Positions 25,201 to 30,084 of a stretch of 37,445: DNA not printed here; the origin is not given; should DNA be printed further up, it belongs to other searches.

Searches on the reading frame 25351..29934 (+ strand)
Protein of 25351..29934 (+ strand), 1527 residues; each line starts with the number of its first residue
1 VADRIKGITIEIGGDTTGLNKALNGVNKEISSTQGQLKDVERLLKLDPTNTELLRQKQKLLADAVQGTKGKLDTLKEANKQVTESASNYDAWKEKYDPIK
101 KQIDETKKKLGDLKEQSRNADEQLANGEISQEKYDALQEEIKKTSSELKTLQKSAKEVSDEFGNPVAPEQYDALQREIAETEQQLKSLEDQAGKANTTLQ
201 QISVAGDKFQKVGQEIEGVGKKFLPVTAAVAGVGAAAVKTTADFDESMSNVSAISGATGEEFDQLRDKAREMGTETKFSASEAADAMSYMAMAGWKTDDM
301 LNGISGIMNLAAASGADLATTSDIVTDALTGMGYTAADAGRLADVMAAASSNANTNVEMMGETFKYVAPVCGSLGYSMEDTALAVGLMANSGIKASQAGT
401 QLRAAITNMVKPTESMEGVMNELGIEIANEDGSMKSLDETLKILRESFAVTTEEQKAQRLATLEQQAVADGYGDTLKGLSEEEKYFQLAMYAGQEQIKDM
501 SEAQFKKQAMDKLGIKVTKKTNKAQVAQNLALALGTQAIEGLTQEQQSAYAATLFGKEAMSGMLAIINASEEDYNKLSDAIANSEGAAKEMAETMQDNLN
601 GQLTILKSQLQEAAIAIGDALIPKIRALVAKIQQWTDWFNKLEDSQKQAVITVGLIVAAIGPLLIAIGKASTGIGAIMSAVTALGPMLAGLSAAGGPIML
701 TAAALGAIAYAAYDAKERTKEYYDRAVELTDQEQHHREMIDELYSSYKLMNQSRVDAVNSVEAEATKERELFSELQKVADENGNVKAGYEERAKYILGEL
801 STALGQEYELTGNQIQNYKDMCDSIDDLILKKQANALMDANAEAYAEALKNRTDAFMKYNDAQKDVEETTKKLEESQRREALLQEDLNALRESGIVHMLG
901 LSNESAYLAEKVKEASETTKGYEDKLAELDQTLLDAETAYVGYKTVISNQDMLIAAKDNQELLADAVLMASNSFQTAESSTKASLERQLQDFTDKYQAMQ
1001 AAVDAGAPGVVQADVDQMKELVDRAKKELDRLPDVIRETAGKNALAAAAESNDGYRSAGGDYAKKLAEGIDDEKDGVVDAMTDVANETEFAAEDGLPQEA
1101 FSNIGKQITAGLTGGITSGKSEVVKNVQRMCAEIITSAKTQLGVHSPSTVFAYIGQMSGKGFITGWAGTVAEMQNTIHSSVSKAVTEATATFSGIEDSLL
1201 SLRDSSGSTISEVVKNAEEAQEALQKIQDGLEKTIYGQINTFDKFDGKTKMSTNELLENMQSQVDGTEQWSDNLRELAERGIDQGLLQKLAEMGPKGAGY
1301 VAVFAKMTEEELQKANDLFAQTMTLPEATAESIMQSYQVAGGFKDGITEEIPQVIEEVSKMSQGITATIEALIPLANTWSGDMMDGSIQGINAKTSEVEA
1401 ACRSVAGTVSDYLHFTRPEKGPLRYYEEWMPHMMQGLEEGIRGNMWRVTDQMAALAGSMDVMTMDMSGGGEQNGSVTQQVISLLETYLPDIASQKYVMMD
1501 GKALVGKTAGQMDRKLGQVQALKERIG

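Call 91: search_protein_families(library=pfam, proteins=[window:25351-29934:+], max_evalue=0.001)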
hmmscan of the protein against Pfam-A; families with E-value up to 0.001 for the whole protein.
window:25351-29934:+ (1527 aa): 2 families
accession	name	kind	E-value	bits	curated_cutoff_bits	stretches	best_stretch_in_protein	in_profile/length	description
PF10145.14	PhageMin_Tail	-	9.9e-56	189.2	33.2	1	266-463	1-199/201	Phage-related minor tail protein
PF24555.1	CC4_CEP85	-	2.1e-05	25.3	27.3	1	90-159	5-71/85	Centrosomal protein of 85 kDa-like, CC4 coiled-coil domain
